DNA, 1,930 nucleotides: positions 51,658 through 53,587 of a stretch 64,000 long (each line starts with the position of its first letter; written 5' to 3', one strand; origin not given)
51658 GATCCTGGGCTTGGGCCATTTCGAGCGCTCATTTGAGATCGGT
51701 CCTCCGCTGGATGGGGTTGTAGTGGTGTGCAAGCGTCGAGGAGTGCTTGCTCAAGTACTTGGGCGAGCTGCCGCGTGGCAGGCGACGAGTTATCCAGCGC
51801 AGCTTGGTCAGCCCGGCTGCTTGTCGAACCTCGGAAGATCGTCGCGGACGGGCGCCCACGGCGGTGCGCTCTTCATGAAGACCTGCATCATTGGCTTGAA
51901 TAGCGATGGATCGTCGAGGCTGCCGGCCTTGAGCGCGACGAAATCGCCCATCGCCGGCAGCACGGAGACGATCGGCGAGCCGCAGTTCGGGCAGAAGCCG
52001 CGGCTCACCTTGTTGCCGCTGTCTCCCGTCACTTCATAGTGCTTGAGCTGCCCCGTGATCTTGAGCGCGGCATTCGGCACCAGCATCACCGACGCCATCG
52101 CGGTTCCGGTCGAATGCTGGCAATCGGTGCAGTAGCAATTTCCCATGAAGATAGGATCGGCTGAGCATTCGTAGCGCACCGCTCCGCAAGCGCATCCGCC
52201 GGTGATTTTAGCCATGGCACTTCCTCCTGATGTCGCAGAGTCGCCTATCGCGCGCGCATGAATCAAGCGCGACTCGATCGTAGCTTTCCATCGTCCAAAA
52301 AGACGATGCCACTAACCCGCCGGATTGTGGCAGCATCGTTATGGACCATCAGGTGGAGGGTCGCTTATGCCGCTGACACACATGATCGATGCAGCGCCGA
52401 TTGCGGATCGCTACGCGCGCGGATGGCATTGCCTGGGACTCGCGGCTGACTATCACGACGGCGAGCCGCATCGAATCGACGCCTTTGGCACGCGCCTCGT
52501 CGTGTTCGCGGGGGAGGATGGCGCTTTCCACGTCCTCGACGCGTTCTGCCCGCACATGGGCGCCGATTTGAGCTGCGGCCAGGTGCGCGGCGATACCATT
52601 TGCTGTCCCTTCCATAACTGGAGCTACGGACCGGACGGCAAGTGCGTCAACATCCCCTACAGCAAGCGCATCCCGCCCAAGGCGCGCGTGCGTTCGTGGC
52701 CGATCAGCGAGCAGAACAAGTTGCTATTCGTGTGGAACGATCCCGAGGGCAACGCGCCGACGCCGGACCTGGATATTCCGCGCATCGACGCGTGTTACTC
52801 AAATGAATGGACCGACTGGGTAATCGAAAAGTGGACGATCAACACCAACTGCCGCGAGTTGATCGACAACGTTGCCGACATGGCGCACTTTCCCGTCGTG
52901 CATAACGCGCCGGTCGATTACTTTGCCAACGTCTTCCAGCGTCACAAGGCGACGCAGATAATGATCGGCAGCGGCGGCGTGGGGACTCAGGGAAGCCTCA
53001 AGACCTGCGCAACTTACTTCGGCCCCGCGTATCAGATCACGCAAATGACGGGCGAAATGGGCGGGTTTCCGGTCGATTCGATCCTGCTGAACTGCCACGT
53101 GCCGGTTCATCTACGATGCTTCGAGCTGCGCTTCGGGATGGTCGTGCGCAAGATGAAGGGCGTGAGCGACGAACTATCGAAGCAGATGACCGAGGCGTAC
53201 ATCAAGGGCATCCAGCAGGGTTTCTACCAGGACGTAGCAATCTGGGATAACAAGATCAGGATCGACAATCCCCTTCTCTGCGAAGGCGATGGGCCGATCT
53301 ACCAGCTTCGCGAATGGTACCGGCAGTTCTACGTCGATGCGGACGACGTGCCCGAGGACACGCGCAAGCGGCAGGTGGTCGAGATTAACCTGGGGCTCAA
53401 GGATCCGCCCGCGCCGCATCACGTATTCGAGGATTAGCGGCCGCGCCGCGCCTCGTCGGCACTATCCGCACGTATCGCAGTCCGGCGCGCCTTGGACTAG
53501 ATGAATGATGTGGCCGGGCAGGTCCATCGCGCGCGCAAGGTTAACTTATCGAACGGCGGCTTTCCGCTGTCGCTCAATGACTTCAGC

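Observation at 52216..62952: Steroid-nucleus (A/B-ring) degradation-like gene island with an unusual gene order and an embedded LuxR-type regulator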

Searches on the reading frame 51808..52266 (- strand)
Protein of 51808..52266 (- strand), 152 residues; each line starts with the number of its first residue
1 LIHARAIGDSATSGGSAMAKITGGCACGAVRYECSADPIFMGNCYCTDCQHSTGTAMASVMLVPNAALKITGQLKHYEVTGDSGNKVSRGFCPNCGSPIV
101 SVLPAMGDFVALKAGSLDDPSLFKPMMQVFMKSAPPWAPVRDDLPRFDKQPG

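Call 8: search_protein_families(library=pfam, proteins=[window:51808-52266:-], max_evalue=0.00001)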
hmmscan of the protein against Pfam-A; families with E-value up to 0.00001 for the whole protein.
window:51808-52266:- (152 aa): 1 family
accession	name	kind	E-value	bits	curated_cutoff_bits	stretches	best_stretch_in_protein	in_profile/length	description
PF04828.22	GFA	-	7.5e-34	116.7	24.3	1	21-133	2-115/115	Glutathione-dependent formaldehyde-activating enzyme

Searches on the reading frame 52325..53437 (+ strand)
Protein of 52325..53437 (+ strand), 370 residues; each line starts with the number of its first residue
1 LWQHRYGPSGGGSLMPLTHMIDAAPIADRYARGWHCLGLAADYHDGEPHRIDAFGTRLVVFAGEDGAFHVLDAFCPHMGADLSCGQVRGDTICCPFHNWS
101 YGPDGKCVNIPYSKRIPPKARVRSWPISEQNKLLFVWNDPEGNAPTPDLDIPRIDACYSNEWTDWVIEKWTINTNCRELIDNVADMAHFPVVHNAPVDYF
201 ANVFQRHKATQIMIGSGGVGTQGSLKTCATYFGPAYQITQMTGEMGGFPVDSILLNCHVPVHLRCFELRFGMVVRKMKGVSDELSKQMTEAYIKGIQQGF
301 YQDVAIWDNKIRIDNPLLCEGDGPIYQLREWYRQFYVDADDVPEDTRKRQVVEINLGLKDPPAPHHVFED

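Call 3: search_protein_families(library=pfam, proteins=[window:52325-53437:+])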
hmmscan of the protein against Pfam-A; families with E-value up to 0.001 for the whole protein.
window:52325-53437:+ (370 aa): 2 families
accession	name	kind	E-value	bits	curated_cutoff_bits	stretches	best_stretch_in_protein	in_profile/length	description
PF19298.5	KshA_C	-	8e-74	248.6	23.3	1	136-336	1-207/207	3-Ketosteroid 9alpha-hydroxylase C-terminal domain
PF00355.32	Rieske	-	1.6e-22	79.7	20.3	1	34-116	2-84/88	Rieske [2Fe-2S] domain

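Call 4: search_protein_families(library=ncbifam, proteins=[window:52325-53437:+])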
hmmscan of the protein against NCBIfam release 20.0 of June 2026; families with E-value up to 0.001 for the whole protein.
window:52325-53437:+ (370 aa): 10 families
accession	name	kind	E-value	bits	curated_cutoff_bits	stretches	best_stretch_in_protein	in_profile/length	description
NF052579.1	BetMthstMoxSdmAMthl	equivalog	1e-17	64.1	600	1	34-189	18-175/351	4beta-methylsterol monooxygenase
NF041683.1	ant_diox_AndAb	equivalog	1.1e-06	28.7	150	1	34-98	2-65/100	anthranilate 1,2-dioxygenase ferredoxin subunit AndAb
NF007422.0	PRK09965.1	equivalog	1.9e-05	24.7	113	1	42-127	11-89/106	bifunctional 3-phenylpropionate/cinnamic acid dioxygenase ferredoxin subunit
NF042946.1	3PPDioc_HcaE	equivalog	4.1e-05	22.8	830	1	58-128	64-136/450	3-phenylpropionate/cinnamic acid dioxygenase subunit alpha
NF042948.2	3PPDioc_HcaC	equivalog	4.3e-05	23.7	150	1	41-101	10-70/105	3-phenylpropionate/cinnamic acid dioxygenase ferredoxin subunit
NF041684.1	ant_diox_AndAc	equivalog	8e-05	21.4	750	1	34-114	47-129/418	anthranilate 1,2-dioxygenase large subunit AndAc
TIGR02377.1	MocE_fam_FeS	subfamily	0.0002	21.3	136.15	1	47-101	15-69/101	MocE family 2Fe-2S type ferredoxin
TIGR03228.1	anthran_1_2_A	equivalog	0.0003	19.6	671.9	1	58-110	64-117/438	anthranilate 1,2-dioxygenase large subunit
NF058607.1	GlBtMonoOxGbcA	equivalog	0.0003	19.3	670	1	30-107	52-131/420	glycine betaine monooxygenase oxygenase subunit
TIGR02378.1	nirD_assim_sml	equivalog_domain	0.00068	19.8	74.65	0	49-110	17-84/105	nitrite reductase small subunit NirD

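Call 9: search_solved_structures(query=window:52325-53437:+, show_alignments=1)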
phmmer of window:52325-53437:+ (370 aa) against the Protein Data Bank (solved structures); distinct sequences matched with E-value up to 0.001: 22.
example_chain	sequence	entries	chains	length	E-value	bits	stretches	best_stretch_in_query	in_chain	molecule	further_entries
4qdc_A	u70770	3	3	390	8.8e-120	403.9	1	21-355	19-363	3-ketosteroid 9alpha-hydroxylase oxygenase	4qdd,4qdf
4qdf_B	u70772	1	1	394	3.6e-115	388.7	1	23-349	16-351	3-ketosteroid 9alpha-hydroxylase oxygenase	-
2zyl_A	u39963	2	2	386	6.9e-111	374.6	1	20-355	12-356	POSSIBLE OXIDOREDUCTASE | 3-ketosteroid-9-alpha-monooxygenase oxygenase subunit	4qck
6wn3_A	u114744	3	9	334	4.5e-18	68.9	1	32-195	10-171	SxtT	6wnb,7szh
7qwt_A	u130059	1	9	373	5.4e-18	68.7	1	30-195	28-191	Rieske (2Fe-2S) domain protein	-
6wnc_A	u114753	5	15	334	1.2e-17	67.5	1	32-195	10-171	SxtDIOX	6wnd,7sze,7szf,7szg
3gb4_A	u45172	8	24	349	1.4e-14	57.5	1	34-219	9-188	DdmC | Dicamba O-demethylase, oxygenase component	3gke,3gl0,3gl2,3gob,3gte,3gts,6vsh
7fhr_A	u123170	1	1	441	6.9e-14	55.2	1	45-150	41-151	Putative Phthalate 4,5-dioxygenase, subunit alpha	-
9ina_A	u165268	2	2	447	7e-14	55.1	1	44-199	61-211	Rieske (2Fe-2S) domain protein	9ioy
7fjl_A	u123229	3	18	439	7.8e-11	45.1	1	24-195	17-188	Rieske (2Fe-2S) domain protein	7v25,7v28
6ick_A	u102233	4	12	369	4.2e-09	39.4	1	55-194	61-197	Methylxanthine N1-demethylase NdmA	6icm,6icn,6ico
6icp_A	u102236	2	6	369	4.2e-09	39.4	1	55-194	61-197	Methylxanthine N1-demethylase NdmA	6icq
6icl_A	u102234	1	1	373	1.8e-06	30.7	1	50-197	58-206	Methylxanthine N3-demethylase NdmB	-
7c8z_A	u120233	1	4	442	5.9e-06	29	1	30-122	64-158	Salicylate 5-hydroxylase, large oxygenase component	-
6y8j_A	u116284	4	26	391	6.5e-06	28.9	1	30-107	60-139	Carnitine monooxygenase oxygenase subunit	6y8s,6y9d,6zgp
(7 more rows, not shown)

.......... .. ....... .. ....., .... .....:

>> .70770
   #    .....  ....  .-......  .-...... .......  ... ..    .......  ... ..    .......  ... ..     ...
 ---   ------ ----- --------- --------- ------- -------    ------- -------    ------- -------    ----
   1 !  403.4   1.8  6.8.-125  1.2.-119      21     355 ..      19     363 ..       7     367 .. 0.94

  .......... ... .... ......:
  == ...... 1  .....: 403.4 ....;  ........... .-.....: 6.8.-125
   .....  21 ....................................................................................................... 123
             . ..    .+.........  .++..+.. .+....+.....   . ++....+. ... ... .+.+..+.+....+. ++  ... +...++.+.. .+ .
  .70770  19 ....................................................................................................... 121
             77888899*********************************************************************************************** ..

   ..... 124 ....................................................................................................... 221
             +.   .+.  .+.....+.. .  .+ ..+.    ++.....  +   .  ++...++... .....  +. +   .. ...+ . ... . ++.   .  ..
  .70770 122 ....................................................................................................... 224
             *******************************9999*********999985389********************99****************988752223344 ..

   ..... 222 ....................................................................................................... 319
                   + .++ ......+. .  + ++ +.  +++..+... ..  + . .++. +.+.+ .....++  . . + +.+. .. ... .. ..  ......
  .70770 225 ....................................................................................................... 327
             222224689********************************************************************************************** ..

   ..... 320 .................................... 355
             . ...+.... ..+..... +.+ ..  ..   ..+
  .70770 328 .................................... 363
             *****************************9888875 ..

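Call 39: find_homologous_proteins(query=window:52367-53437:+, max_evalue=1e-40)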
Query window:52367-53437:+ (356 aa): 4106 proteins with E <= 1e-40 among 4743 candidates; the best 120 are listed.
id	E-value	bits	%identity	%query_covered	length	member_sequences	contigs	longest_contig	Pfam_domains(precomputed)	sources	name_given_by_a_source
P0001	1.6e-233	793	91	100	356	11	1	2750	PF00355.33,PF19298.6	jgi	jgi:3-ketosteroid 9alpha-monooxygenase subunit A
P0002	5.1e-207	706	80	99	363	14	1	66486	PF00355.33,PF19298.6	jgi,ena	-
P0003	3.7e-206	703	79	100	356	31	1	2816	PF00355.33,PF19298.6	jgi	jgi:3-ketosteroid 9alpha-monooxygenase subunit A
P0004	1.3e-205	701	78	100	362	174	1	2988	PF00355.33,PF19298.6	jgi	jgi:3-ketosteroid 9alpha-monooxygenase subunit A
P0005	9.1e-203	692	77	100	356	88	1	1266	PF00355.33,PF19298.6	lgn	-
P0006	1.5e-202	691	77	100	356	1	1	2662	PF00355.33,PF19298.6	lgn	-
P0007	3.5e-202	690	78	100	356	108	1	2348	PF00355.33,PF19298.6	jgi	jgi:3-ketosteroid 9alpha-monooxygenase subunit A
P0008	5.3e-202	689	77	100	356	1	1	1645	PF00355.33,PF19298.6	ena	-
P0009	2.1e-201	687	78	100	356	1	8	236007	PF00355.33,PF19298.6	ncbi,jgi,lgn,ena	-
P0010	3.3e-201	687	77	100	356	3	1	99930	PF00355.33,PF19298.6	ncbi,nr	ncbi:MAG TPA: Rieske 2Fe-2S domain-containing protein [Candidatus Binataceae bacterium]|nr:Rieske 2F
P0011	2.1e-195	668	74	100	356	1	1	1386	PF00355.33,PF19298.6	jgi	jgi:3-ketosteroid 9alpha-monooxygenase subunit A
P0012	1.6e-194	665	75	100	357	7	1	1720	PF00355.33,PF19298.6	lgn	-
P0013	8.3e-191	653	74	100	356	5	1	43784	PF00355.33,PF19298.6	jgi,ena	-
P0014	5.0e-186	637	76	100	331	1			PF00355.33,PF19298.6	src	-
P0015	1.6e-181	622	70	100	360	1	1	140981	PF00355.33,PF19298.6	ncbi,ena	-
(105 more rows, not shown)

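Call 52: find_encoding_contigs(protein=P0015, flank=10000, max_places=2)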
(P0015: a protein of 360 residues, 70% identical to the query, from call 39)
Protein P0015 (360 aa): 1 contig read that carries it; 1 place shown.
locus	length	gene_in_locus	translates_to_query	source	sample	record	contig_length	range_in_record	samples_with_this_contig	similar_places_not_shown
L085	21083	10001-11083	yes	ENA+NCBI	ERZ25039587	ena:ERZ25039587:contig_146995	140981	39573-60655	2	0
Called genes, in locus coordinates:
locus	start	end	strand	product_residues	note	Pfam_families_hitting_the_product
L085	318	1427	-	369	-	-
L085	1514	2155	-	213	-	PF01712:dNK, PF13238:AAA_18 (faint)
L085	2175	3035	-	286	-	PF25058:ARM_TT21 (faint), PF07719:TPR_2 (faint), PF13428:TPR_14 (faint), PF13432:TPR_16 (faint), PF13414:TPR_11 (faint), PF14559:TPR_19 (faint)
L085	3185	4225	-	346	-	PF00924:MS_channel_2nd (weak)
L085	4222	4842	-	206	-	-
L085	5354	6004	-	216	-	PF02401:LYTB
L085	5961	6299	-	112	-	PF02401:LYTB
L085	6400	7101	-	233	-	PF02597:ThiS, PF02391:MoaE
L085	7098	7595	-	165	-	PF00994:MoCF_biosynth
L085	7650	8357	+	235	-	PF09335:VTT_dom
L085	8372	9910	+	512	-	PF01134:GIDA (weak), PF01262:AlaDh_PNT_C (faint), PF01266:DAO (faint), PF02737:3HCDH_N (faint), PF07992:Pyr_redox_2, PF12831:FAD_oxidored (weak), PF00070:Pyr_redox, PF02852:Pyr_redox_dim, +2 more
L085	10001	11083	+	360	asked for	PF00355:Rieske, PF19298:KshA_C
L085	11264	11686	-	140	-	PF01894:YjbQ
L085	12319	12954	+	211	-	PF00196:GerE (weak)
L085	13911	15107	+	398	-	PF02771:Acyl-CoA_dh_N (faint), PF08028:Acyl-CoA_dh_2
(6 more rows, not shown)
